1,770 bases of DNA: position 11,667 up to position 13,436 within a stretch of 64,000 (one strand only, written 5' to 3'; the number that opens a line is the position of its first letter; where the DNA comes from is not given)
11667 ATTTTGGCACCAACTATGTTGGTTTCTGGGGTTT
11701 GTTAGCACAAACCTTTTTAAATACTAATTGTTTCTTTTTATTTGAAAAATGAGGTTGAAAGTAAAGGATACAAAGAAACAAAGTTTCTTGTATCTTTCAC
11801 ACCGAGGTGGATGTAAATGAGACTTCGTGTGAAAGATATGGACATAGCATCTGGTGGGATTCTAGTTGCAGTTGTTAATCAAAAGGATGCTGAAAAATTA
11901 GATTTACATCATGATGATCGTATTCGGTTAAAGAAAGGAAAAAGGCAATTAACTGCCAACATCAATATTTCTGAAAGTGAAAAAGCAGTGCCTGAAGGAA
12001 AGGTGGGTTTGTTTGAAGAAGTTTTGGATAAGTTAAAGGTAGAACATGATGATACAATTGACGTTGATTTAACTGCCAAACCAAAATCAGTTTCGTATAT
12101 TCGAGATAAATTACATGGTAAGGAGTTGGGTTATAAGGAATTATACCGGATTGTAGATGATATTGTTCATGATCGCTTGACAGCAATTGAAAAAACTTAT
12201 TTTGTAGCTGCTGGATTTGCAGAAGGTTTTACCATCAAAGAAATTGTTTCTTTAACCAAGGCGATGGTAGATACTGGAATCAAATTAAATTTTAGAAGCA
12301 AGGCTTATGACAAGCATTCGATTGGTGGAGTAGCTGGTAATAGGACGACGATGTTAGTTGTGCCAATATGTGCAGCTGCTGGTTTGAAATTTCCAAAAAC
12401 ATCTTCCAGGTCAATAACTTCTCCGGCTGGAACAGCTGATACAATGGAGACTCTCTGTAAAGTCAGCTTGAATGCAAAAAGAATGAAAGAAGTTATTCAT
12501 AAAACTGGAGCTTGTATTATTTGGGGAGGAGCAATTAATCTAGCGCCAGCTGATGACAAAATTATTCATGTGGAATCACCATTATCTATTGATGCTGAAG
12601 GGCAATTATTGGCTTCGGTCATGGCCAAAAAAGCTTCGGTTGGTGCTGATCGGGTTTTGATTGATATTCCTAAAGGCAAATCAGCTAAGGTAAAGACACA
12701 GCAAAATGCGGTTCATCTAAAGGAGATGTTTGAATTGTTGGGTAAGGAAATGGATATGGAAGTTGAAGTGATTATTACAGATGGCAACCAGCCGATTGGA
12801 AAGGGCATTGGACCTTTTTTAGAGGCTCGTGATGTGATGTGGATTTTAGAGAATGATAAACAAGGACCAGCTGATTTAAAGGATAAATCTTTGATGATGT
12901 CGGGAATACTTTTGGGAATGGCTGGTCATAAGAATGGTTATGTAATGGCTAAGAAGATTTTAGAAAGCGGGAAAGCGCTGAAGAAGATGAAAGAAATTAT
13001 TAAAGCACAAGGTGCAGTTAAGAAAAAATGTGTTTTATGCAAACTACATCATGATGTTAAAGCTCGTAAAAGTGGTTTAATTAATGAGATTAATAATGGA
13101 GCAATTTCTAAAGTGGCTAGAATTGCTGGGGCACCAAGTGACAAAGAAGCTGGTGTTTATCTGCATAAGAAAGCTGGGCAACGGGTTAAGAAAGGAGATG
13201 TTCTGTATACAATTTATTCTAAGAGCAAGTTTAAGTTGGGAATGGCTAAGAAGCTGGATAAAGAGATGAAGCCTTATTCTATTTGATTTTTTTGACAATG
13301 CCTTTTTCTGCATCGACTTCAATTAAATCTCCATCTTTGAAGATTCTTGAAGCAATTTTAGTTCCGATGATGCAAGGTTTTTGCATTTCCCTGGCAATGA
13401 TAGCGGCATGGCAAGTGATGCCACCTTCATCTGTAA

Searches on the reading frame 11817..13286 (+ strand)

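Call 11: search_protein_families(library=pfam, proteins=[window:11817-13286:+])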
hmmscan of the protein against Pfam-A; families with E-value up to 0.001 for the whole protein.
window:11817-13286:+ (489 aa): 4 families
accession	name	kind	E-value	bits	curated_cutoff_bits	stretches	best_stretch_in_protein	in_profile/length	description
PF00591.27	Glycos_transf_3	-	1.5e-12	48.2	27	1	162-388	3-253/253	Glycosyl transferase family, a/b domain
PF07831.19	PYNP_C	-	1.7e-12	47.2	27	1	422-481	2-69/75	Pyrimidine nucleoside phosphorylase C-terminal domain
PF02885.22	Glycos_trans_3N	-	6.7e-09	35.8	26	1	93-154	2-63/63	Glycosyl transferase family, helical bundle domain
PF13533.13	Biotin_lipoyl_2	-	0.00071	19.8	29.8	0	452-466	17-31/32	Biotin-lipoyl like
